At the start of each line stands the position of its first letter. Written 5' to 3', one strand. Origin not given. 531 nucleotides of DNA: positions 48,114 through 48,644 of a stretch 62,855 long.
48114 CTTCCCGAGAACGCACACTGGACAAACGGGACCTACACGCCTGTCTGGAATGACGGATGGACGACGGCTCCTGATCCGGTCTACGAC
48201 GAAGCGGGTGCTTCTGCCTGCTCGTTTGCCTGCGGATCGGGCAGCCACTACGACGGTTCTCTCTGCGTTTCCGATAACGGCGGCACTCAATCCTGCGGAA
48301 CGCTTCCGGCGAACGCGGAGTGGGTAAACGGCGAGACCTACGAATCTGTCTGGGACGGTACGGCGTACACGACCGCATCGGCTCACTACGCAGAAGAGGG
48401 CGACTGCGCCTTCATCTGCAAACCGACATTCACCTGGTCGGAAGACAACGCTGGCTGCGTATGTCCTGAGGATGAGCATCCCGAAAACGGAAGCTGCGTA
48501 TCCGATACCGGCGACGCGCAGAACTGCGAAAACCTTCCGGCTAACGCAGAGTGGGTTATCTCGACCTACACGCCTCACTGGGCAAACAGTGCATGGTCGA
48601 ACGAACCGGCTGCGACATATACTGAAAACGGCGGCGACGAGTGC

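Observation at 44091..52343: Giant 2750-aa modular Cys-rich surface lipoprotein of unrecognised repeat family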

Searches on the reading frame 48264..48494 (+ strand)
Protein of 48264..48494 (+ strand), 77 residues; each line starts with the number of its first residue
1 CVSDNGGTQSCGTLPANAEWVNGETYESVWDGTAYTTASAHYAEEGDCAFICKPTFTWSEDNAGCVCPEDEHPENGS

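Call 18: search_solved_structures(query=A1, max_evalue=10, show_alignments=3)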
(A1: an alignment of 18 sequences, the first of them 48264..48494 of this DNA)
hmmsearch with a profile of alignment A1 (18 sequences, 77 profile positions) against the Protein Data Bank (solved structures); distinct sequences matched with E-value up to 10: 63 (the best 60 are shown).
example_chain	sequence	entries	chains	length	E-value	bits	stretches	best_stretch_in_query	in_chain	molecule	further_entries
5o35_C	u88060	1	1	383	6.8e-07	32.7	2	38-70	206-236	Complement factor H,Complement factor H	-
5o32_C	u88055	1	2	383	6.9e-07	32.7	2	38-70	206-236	Complement factor H,Complement factor H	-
2qfh_A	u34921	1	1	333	2.3e-06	31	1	30-74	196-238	Complement factor H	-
2gsx_A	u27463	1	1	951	1.2e-05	28.7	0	30-72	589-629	Complement receptor type 2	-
7wki_A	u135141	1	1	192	3.6e-05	27.2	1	30-74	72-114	Complement factor H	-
3sw0_X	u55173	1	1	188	3.8e-05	27.1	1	30-74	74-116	Complement factor H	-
8zni_A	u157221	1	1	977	6.1e-05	26.4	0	30-72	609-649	Complement receptor type 2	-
3gau_A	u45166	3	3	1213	0.00074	23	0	30-74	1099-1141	Complement factor H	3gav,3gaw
1haq_A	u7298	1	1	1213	0.00084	22.8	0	30-74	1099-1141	COMPLEMENT FACTOR H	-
3zd1_A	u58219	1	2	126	0.0019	21.6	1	40-74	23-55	COMPLEMENT FACTOR H-RELATED PROTEIN 2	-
2qfg_A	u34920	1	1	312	0.0031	21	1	38-70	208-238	Complement factor H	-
3kzj_A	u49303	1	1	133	0.0038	20.7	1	30-74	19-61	Complement factor H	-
2g7i_A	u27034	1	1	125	0.0045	20.5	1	30-74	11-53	Complement factor H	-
5nbq_D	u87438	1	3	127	0.0046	20.4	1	30-74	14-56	Complement factor H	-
2bzm_A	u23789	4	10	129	0.0049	20.3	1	30-74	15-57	COMPLEMENT FACTOR H | HF protein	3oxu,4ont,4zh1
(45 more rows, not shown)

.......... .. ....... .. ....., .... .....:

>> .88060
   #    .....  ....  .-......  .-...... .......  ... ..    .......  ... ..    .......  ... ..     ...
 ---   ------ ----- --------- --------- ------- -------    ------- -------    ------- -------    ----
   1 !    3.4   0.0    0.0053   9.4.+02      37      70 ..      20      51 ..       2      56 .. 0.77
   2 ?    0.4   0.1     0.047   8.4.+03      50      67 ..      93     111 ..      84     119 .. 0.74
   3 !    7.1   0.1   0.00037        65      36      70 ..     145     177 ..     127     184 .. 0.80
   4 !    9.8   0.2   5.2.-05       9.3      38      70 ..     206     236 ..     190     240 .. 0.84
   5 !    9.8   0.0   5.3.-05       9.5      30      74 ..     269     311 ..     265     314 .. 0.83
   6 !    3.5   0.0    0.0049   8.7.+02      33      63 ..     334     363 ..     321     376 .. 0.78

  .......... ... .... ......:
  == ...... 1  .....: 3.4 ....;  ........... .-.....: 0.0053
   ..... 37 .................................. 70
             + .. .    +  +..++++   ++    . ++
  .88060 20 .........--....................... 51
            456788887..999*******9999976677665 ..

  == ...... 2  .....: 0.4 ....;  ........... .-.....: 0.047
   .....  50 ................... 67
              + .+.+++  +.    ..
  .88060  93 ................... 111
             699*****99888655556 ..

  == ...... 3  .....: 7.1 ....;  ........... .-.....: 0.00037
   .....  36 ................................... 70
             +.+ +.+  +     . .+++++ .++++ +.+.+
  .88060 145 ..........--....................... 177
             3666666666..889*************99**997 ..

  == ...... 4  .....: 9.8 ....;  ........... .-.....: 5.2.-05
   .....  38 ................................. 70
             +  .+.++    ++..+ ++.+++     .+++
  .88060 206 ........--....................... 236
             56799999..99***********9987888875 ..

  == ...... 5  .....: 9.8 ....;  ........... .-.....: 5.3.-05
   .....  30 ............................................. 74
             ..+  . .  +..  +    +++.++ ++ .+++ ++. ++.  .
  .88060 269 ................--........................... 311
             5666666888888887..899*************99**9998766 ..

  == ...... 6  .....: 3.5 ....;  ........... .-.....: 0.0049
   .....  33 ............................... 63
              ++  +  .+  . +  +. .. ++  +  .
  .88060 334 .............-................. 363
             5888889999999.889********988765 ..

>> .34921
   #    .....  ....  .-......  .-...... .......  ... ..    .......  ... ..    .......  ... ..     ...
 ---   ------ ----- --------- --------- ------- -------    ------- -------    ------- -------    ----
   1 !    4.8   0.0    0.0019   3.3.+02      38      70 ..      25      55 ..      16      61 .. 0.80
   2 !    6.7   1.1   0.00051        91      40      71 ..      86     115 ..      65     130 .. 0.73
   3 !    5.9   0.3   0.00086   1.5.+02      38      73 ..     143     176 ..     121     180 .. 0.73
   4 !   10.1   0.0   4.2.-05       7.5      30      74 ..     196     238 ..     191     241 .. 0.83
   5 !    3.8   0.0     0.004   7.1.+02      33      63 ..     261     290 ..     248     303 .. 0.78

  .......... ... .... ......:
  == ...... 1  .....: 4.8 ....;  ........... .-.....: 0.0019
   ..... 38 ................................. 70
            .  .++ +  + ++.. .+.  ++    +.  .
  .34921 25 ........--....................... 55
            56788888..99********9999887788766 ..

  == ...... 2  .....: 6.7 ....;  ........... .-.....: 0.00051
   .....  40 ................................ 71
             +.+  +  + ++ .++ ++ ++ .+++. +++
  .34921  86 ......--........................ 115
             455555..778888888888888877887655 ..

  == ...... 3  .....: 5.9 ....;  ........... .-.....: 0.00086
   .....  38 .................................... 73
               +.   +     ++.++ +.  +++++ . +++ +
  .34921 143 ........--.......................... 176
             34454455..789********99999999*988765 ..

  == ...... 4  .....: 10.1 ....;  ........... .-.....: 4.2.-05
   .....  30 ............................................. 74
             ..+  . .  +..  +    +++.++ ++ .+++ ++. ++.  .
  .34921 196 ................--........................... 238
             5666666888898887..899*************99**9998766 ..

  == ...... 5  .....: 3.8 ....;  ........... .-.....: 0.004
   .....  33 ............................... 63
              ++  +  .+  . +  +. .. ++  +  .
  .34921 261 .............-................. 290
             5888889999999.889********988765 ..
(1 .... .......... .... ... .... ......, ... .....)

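Call 27: search_protein_representatives(alignment_id=A1)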
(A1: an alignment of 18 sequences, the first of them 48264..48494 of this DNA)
Query: 18 sequences, 77 profile positions. Proteins with E-value up to 0.001 (for the whole library): 497; up to 1e-10: 215; up to 1e-30: 56. The best 150 are listed.
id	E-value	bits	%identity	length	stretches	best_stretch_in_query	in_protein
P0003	0.0e+00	1067.0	-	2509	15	1-76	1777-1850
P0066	4.1e-273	898.6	-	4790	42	1-66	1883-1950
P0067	6.3e-204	676.9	-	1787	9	1-76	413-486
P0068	1.7e-158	531.3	-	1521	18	1-68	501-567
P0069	3.2e-128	434.3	-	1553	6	1-76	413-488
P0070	5.6e-118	401.5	-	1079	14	1-70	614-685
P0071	1.4e-108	371.4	-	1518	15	1-71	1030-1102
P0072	4.6e-98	337.7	-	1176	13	1-68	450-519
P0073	3.2e-90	312.6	-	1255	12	1-68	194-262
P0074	9.5e-90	311.0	-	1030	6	1-68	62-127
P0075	2.8e-89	309.5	-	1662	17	9-69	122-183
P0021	8.0e-86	298.5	-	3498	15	6-66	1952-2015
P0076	1.1e-77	272.4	-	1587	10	1-74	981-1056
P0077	9.9e-72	253.3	-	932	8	8-68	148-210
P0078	9.0e-70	247.0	-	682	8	3-65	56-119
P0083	1.8e-60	217.3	-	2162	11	1-70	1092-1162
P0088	1.7e-54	198.1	-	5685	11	1-67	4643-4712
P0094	5.6e-44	164.4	-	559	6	1-69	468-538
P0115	8.6e-33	128.5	-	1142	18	27-71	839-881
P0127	7.4e-28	112.7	-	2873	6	5-65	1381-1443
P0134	1.5e-26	108.5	-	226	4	8-66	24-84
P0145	1.1e-23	99.4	-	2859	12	6-65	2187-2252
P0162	4.1e-20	87.9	-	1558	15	47-70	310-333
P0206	4.4e-15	71.8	-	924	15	36-70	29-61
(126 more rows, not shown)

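Call 29: search_protein_families(library=pfam, proteins=[P0068, P0070, P0075, P0115, P0162, P0206, P0134, P0078, P0094], max_evalue=0.001)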
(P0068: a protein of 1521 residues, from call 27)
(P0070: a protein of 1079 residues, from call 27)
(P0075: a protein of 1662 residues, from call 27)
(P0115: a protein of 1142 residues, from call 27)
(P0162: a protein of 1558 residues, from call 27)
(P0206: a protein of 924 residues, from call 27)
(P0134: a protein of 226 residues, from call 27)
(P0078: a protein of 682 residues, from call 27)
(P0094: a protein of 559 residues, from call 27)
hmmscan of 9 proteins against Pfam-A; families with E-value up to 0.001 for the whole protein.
P0068 (1521 aa): 2 families
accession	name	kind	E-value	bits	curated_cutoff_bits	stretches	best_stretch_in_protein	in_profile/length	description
PF19202.5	DUF5874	-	3e-15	56.7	27.1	0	137-179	28-70/74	Family of unknown function (DUF5874)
PF18887.5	MBG_3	-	0.00069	20.1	25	0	719-748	29-58/72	MBG domain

P0070 (1079 aa): 0 families

P0075 (1662 aa): 2 families
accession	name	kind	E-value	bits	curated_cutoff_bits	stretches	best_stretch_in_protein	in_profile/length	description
PF06739.17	SBBP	-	2.7e-31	107.7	20.5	4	1497-1529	2-36/38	Beta-propeller repeat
PF19565.4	DUF6087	-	5.2e-06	27.1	27.1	0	536-566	39-69/99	Family of unknown function (DUF6087)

P0115 (1142 aa): 4 families
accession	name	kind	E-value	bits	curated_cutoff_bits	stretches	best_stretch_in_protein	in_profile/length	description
PF00084.26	Sushi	-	2e-154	502.5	20.7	18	834-890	1-56/56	Sushi repeat (SCR repeat)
PF22579.2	Cbm74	-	2.6e-18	66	27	0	966-991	13-38/64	Carbohydrate binding module-like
PF17452.7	YnfE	-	7.5e-14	52.2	25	0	1108-1127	46-65/78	Uncharacterized YnfE-like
PF01607.29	CBM_14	-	7.8e-07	29.6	22.1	0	9-60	1-47/53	Chitin binding Peritrophin-A domain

P0162 (1558 aa): 3 families
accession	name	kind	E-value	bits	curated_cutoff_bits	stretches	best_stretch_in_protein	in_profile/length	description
PF00084.26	Sushi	-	1e-64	215.2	20.7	2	1050-1086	19-56/56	Sushi repeat (SCR repeat)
PF23701.1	MIAC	-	1.1e-12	48.2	27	0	162-180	6-24/47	Micropeptide inhibiting actin cytoskeleton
PF01390.26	SEA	-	1.9e-07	31.6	26.4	1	1309-1401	3-97/106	SEA domain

P0206 (924 aa): 2 families
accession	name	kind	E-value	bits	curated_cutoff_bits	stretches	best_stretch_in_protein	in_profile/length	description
PF00084.26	Sushi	-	3.4e-81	268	20.7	15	137-193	1-56/56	Sushi repeat (SCR repeat)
PF11437.13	Vanabin-2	-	0.00037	21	25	0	850-903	22-75/93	Vanadium-binding protein 2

P0134 (226 aa): 0 families

P0078 (682 aa): 4 families
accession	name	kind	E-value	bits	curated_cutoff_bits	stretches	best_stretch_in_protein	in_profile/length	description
PF07603.17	Lcl_C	-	2.9e-12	47.3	34.9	1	530-679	4-117/117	Lcl C-terminal domain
PF19202.5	DUF5874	-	3.1e-09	37.5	27.1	0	267-326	8-72/74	Family of unknown function (DUF5874)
PF19565.4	DUF6087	-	1.8e-07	31.8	27.1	0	208-235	41-68/99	Family of unknown function (DUF6087)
PF18887.5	MBG_3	-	6.5e-05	23.4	25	0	278-310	29-61/72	MBG domain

P0094 (559 aa): 2 families
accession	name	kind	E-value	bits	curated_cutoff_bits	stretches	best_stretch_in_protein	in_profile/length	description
PF19565.4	DUF6087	-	2.3e-05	25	27.1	0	157-177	41-61/99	Family of unknown function (DUF6087)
PF19202.5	DUF5874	-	0.0005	20.8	27.1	0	164-210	28-74/74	Family of unknown function (DUF5874)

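Call 58: search_protein_families(library=pfam, alignment_id=A1, max_evalue=10)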
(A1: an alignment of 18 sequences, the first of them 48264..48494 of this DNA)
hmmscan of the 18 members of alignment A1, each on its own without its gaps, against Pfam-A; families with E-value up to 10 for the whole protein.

A. member 1, window:48264-48494:+ (77 aa): 2 families
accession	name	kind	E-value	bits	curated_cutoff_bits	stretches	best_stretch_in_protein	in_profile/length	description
PF21671.2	CPL1-like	-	0.033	14.7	27.4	1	1-66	3-60/60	Protein CPL1-like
PF14670.12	FXa_inhibition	-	2.6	8.7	33.4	1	45-70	5-26/36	Coagulation Factor Xa inhibitory site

B. families by the number of members that match (of 18 scanned): 5 families
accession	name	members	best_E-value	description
PF14670.12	FXa_inhibition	4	0.013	Coagulation Factor Xa inhibitory site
PF24468.1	EGF_LRP2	1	0.013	LRP2-like, EGF-like domain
PF25277.1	DUF7871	1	0.02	Domain of unknown function (DUF7871)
PF21671.2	CPL1-like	1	0.033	Protein CPL1-like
PF09301.15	DUF1970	1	0.71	Domain of unknown function (DUF1970)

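Call 59: list_cluster_members(proteins=[P0066, P0068, P0070, P0071, P0075, P0088, P0078, P0083, P0127, P0145])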
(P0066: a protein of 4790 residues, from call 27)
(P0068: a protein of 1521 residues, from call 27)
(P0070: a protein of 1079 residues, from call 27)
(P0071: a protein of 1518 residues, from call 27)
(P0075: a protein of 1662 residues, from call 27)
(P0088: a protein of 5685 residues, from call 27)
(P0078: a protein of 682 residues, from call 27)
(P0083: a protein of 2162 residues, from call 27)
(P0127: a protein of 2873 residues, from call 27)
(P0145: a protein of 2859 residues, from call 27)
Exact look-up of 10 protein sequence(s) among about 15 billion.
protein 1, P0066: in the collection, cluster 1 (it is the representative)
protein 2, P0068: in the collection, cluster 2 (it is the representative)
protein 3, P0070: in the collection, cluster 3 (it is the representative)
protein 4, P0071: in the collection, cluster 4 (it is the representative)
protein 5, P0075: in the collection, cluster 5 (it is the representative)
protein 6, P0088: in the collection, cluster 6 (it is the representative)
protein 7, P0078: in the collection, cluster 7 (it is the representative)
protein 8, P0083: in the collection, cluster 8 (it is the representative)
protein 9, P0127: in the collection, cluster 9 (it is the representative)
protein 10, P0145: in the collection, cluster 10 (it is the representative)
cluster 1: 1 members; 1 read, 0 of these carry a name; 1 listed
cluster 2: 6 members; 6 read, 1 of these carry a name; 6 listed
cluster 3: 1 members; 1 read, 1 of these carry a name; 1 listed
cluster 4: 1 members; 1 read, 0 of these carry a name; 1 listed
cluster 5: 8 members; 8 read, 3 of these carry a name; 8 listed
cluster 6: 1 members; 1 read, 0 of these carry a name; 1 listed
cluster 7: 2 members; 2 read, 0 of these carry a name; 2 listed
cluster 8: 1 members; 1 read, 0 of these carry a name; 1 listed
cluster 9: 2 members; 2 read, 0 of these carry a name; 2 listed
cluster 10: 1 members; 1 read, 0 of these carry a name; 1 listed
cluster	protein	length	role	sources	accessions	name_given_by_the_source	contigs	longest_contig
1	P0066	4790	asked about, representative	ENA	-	-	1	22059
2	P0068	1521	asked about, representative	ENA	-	-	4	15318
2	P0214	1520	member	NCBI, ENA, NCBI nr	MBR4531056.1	hypothetical protein IKO70_01440 [bacterium] | hypothetical protein [bacterium]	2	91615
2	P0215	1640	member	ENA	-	-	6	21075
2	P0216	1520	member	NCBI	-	-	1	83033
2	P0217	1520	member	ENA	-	-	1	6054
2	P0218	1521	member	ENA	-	-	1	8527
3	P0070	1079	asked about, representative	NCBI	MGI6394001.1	MAG: hypothetical protein ACOX2F_04635 [bacterium]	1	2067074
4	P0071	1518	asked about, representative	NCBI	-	-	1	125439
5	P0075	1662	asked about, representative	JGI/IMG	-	-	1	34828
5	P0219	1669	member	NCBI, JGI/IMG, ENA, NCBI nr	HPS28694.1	MAG TPA: SBBP repeat-containing protein [bacterium] | SBBP repeat-containing protein [bacterium]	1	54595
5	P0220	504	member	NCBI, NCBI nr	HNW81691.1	MAG TPA: hypothetical protein PKG52_02255, partial [bacterium] | hypothetical protein [bacterium]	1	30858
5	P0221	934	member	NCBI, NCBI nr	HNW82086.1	MAG TPA: SBBP repeat-containing protein, partial [bacterium] | SBBP repeat-containing protein [bacterium]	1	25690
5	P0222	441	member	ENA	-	-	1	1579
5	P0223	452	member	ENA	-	-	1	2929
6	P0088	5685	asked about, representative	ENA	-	-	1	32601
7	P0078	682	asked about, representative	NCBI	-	-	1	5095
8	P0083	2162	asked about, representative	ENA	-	-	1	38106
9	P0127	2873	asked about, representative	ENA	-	-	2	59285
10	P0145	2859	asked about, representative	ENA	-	-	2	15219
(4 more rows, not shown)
